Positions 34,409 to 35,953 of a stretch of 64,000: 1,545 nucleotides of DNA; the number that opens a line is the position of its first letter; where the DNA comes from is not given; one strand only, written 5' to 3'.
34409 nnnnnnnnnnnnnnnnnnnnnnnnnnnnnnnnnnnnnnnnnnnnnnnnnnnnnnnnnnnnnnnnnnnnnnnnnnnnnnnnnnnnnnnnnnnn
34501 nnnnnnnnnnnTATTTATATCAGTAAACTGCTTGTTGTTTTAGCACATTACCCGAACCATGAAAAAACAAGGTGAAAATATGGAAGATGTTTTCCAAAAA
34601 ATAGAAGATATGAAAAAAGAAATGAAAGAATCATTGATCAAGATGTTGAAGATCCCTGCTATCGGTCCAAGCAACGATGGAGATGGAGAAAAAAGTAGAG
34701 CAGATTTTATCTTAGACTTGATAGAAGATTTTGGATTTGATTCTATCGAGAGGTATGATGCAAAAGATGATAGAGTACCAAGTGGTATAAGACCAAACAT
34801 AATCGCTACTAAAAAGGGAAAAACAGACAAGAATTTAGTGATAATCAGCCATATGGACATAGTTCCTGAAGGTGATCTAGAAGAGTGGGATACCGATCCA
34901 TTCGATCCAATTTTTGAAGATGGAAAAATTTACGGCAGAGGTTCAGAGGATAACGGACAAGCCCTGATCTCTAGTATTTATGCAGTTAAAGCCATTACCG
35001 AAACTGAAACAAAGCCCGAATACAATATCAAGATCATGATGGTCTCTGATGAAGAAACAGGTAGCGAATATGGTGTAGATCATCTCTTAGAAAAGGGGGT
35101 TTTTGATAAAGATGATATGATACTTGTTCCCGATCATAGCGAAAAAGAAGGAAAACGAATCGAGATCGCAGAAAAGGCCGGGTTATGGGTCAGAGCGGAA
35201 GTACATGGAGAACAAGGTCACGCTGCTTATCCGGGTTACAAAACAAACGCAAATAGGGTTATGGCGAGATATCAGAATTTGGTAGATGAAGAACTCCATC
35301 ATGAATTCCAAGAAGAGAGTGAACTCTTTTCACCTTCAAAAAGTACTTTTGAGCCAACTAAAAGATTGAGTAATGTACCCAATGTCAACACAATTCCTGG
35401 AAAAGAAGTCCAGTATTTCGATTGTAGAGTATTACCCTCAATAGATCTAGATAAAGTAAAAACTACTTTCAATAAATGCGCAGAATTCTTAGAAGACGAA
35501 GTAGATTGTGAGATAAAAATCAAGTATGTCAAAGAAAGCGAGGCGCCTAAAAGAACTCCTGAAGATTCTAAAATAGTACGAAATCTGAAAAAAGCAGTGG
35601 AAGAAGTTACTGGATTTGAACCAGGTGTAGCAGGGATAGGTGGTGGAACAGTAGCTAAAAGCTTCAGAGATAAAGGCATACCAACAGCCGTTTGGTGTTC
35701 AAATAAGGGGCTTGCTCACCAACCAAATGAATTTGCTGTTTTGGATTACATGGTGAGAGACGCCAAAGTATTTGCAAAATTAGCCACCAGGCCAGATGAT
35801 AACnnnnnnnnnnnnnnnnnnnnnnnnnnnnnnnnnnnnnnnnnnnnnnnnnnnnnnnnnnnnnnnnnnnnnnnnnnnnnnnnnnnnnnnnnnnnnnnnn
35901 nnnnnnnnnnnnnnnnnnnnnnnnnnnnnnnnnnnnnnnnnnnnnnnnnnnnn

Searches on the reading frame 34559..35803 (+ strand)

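Call 40: search_protein_families(library=pfam, proteins=[window:34559-35803:+], max_evalue=0.001)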
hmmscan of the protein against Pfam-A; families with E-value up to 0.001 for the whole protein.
window:34559-35803:+ (415 aa): 3 families
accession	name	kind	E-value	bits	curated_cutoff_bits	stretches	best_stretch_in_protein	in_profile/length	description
PF01546.33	Peptidase_M20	-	3.1e-33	115.9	24.6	1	95-410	2-205/206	Peptidase family M20/M25/M40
PF07687.19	M20_dimer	-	1.2e-14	54.6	21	1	204-309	2-100/107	Peptidase dimerisation domain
PF04389.22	Peptidase_M28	-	5.4e-08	33.2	21.3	1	80-177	1-77/193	Peptidase family M28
